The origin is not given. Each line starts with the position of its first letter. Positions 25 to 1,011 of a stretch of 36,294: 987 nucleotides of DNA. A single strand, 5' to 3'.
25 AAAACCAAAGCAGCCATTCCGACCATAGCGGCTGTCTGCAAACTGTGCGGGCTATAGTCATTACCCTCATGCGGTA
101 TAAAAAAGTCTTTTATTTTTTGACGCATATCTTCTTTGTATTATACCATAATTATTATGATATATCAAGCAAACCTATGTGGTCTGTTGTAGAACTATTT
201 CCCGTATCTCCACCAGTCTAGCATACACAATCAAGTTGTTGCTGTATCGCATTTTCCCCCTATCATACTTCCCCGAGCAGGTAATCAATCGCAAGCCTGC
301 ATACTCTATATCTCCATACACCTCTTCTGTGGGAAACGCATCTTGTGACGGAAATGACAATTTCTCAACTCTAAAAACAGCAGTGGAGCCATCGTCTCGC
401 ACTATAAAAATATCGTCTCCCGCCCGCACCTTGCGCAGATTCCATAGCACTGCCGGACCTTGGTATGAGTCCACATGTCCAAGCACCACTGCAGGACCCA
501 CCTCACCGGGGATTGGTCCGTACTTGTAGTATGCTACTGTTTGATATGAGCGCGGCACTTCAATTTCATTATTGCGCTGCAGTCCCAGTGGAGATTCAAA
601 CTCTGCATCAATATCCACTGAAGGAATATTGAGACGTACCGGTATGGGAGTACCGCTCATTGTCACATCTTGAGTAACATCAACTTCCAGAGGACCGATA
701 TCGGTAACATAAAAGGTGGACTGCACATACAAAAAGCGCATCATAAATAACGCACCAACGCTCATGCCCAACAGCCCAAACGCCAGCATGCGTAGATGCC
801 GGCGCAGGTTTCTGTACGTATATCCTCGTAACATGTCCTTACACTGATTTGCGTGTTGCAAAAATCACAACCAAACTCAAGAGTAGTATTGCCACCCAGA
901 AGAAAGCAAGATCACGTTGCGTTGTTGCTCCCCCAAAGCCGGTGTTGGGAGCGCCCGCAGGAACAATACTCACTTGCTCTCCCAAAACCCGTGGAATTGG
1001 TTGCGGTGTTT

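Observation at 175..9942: ECF sigma/membrane partner next to an ~8-kb sortase-terminated surface-protein operon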

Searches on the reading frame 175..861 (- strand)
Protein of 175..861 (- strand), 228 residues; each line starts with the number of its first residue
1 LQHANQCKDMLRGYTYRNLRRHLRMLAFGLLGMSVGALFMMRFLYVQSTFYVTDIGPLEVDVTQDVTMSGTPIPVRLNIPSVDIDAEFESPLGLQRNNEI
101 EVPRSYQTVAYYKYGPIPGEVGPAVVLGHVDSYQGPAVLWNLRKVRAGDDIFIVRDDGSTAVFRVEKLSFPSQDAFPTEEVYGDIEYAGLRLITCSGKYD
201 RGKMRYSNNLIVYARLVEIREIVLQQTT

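Call 3: search_protein_families(library=pfam, proteins=[window:175-861:-], max_evalue=0.01)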
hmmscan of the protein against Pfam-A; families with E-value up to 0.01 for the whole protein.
window:175-861:- (228 aa): 1 family
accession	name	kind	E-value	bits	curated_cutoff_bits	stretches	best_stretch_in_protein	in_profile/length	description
PF04203.18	Sortase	-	1.8e-17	63.7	26.6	1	77-217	1-125/125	Sortase domain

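Call 4: search_protein_families(library=ncbifam, proteins=[window:175-861:-], max_evalue=0.01)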
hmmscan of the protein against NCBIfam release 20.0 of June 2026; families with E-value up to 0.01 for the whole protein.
window:175-861:- (228 aa): 2 families
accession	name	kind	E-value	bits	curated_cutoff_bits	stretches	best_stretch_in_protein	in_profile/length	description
NF033748.1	class_F_sortase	subfamily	1.2e-46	158.2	166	1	73-216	10-154/155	class F sortase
NF033747.1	class_E_sortase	subfamily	0.00058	19.8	160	1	107-219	98-208/211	class E sortase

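Call 12: find_related_loci(query=window:175-834:-, collection=genome_contigs, flank=10000)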
Query window:175-834:- (219 aa) in genome_contigs; peptide patterns used: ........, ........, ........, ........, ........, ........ (x = any residue, [..] = any of these).
253 stretches matched a pattern; 145 encode a relative of the query (tblastn E <= 1e-3); the best 80 are kept; 80 distinct loci.
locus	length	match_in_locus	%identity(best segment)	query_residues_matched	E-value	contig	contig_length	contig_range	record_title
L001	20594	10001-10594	53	12-209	1e-62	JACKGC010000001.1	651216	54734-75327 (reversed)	MAG: Candidatus Nomurabacteria bacterium isolate HK-STAS-PATE-21 HK-STAS-PATE-21_1, whole genome shotgun sequence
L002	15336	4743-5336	51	11-212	1e-59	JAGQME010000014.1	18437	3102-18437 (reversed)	MAG: Candidatus Kaiserbacteria bacterium isolate HKST-UBA34 NODE_14_length_18437_cov_4.787146, whole genome shotgun sequ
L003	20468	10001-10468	61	53-209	6e-59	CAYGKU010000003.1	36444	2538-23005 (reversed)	MAG TPA_asm: uncultured Candidatus Saccharibacteria bacterium isolate ERP116193_co2_378 genome assembly, contig: NODE_29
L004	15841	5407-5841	61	65-209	1e-57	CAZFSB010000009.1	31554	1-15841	MAG TPA_asm: uncultured Candidatus Saccharibacteria bacterium isolate SRP319275_co4_64 genome assembly, contig: NODE_772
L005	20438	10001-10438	62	64-209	9e-57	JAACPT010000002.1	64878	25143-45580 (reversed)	MAG: Candidatus Parcubacteria bacterium isolate CG_2015-02_43_9 CG_2015-02_curated_scaffold_203, whole genome shotgun se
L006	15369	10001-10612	46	11-209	2e-55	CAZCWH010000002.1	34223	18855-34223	MAG TPA_asm: uncultured Candidatus Saccharibacteria bacterium isolate SRP342105_co2_121 genome assembly, contig: NODE_12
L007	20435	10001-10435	59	65-209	1e-54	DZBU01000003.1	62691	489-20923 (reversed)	MAG TPA_asm: Candidatus Elulimicrobium sp. isolate SulCav_PC08_66_47_31 SulCav_PC08-66_153_length_62691_cov_17.776518, w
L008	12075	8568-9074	50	52-212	4e-52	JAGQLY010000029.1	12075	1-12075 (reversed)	MAG: Candidatus Kaiserbacteria bacterium isolate HKST-UBA28 k127_2788927, whole genome shotgun sequence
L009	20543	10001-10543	48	28-209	5e-52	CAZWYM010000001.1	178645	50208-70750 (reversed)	MAG TPA_asm: uncultured Candidatus Saccharibacteria bacterium isolate SRP286056_co2_193 genome assembly, contig: NODE_55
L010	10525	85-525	57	65-212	2e-51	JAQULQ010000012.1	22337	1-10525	MAG: Candidatus Colwellbacteria bacterium isolate STD1_134 NODE_5076_length_22337_cov_2.762179_Sandtown_D1, whole genome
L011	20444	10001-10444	53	65-212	2e-49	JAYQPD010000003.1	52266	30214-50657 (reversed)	MAG: bacterium isolate SD3113_S43.metabat_sens.025 NODE_154_length_52266_cov_6.06823, whole genome shotgun sequence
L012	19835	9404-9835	56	65-209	1e-49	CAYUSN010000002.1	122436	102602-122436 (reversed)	MAG TPA_asm: uncultured Candidatus Saccharibacteria bacterium isolate SRP323723_co1_13 genome assembly, contig: NODE_127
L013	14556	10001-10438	52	64-209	6e-47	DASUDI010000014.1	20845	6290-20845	MAG TPA_asm: Candidatus Paceibacterota bacterium isolate SMAG_U1322 k141_1331929, whole genome shotgun sequence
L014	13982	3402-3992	44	11-208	2e-45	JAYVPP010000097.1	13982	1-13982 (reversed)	MAG: Candidatus Kaiserbacteria bacterium isolate GL72_DN_metabinner_43 GL72_DN_metabinner_43_96, whole genome shotgun se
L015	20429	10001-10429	46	65-208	1e-39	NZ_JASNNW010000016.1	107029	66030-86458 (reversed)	Blastococcus capsensis strain BMG 804 Scaffold12_1, whole genome shotgun sequence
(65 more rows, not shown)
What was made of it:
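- Closest known: Class F sortase with an adjacent dedicated substrate. Same: The catalytic domain is 38-48% identical to actinobacterial class F sortases (call 12).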

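Call 16: search_protein_families(library=pfam, proteins=[L008:9141-10250:+, L013:10553-11656:+, L004:2733-5222:+, L007:6625-9795:+, L005:9298-9801:+, L001:7531-9975:+, L002:2343-4706:+, L013:5302-9816:+, L004:1692-2621:+], max_evalue=0.01)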
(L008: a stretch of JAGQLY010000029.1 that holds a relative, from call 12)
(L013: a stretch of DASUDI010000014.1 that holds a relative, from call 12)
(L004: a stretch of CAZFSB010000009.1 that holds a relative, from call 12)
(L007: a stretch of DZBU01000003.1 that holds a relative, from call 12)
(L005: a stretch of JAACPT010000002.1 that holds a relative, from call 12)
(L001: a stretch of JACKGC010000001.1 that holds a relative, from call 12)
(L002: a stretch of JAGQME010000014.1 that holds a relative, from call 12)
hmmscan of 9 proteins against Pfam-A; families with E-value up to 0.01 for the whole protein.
L008:9141-10250:+ (369 aa): 2 families
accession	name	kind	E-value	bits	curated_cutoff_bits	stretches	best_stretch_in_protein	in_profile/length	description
PF00188.32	CAP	-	2.4e-19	70.7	21.1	1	64-182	1-116/117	Cysteine-rich secretory protein family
PF15623.11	CT47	-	0.0022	18.5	27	1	162-267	174-271/279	Cancer/testis gene family 47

L013:10553-11656:+ (367 aa): 1 family
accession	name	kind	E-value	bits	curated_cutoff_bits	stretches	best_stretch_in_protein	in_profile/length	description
PF00188.32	CAP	-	8.8e-15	56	21.1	1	65-182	2-116/117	Cysteine-rich secretory protein family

L004:2733-5222:+ (829 aa): 6 families
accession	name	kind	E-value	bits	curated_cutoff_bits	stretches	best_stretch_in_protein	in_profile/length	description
PF19403.5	SpaA_2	-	1.7e-07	32.2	25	1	152-230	4-83/96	Prealbumin-like fold domain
PF17802.7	SpaA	-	3.1e-07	30.9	23.1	1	360-421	1-60/91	Prealbumin-like fold domain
PF04862.18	DUF642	-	2.2e-06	28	27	1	540-649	49-153/157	Protein of unknown function (DUF642)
PF17210.9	SdrD_B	-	1.3e-05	25.8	29.7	1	372-430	21-75/112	SdrD B-like domain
PF13620.12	CarboxypepD_reg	-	6.1e-05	23.7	32.3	1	371-417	10-52/82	Carboxypeptidase regulatory-like domain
PF24514.1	SpaA_4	-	0.00047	21.4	27.3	1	261-351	6-107/107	Prealbumin-like fold domain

L007:6625-9795:+ (1056 aa): 5 families
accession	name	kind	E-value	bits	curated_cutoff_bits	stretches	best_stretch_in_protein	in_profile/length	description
PF24514.1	SpaA_4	-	9.7e-13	49.3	27.3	1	127-214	1-106/107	Prealbumin-like fold domain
PF13448.11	DUF4114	-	2.3e-08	35.3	27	1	626-687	18-83/85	Domain of unknown function (DUF4114)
PF04862.18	DUF642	-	5.1e-06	26.8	27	1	735-871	2-140/157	Protein of unknown function (DUF642)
PF17802.7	SpaA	-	0.00024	21.6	23.1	0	158-176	44-62/91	Prealbumin-like fold domain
PF19403.5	SpaA_2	-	0.00026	21.9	25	1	150-210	34-95/96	Prealbumin-like fold domain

L005:9298-9801:+ (167 aa): 0 families

L001:7531-9975:+ (814 aa): 4 families
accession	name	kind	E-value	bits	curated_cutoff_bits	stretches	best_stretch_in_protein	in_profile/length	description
PF19403.5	SpaA_2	-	1.3e-05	26.2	25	0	184-265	3-87/96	Prealbumin-like fold domain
PF17210.9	SdrD_B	-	0.00051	20.6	29.7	1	519-598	6-78/112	SdrD B-like domain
PF13620.12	CarboxypepD_reg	-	0.0083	16.9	32.3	0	547-582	14-52/82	Carboxypeptidase regulatory-like domain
PF00754.31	F5_F8_type_C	-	0.0089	16.6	28.2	0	409-473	54-114/127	F5/8 type C domain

L002:2343-4706:+ (787 aa): 2 families
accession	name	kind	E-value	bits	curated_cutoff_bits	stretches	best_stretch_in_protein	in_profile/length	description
PF18998.6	Flg_new_2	-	1.3e-05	25.6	23.6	1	655-711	14-70/73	Divergent InlB B-repeat domain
PF08400.16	phage_tail_N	-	0.00038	20.9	26.6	1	475-528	5-57/134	Prophage tail fibre N-terminal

L013:5302-9816:+ (1504 aa): 5 families
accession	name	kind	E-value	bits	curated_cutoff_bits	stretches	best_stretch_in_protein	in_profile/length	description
PF19403.5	SpaA_2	-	6.4e-77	254.7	25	6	385-476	5-96/96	Prealbumin-like fold domain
PF24514.1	SpaA_4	-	9.4e-13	49.4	27.3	3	1098-1204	3-107/107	Prealbumin-like fold domain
PF17210.9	SdrD_B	-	7.3e-08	33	29.7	1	1320-1388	6-77/112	SdrD B-like domain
PF17802.7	SpaA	-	0.00027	21.4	23.1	0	415-451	36-70/91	Prealbumin-like fold domain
PF24547.1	DUF7601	-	0.0024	18.9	27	1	1094-1127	1-34/116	Domain of unknown function (DUF7601)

L004:1692-2621:+ (309 aa): 0 families
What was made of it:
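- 839..2299 (-): Sortase substrate, 486 aa, SpaA/SdrD_B-like. Its sorting signal is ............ (APNTG at 952-938), then a TM segment, then RKSV. Orthologues carry SpaA-type domains above Pfam cut-offs (call 16).
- On Anti-sigma factor (partner protein): No Pfam or NCBIfam hit (calls 3, 4, 16).
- SpaA-type domains occur in orthologous substrates (call 16).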

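Call 49: search_solved_structures(query=window:175-834:-, max_evalue=0.001, show_alignments=1)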
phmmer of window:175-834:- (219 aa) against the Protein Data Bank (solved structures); distinct sequences matched with E-value up to 0.001: 0.
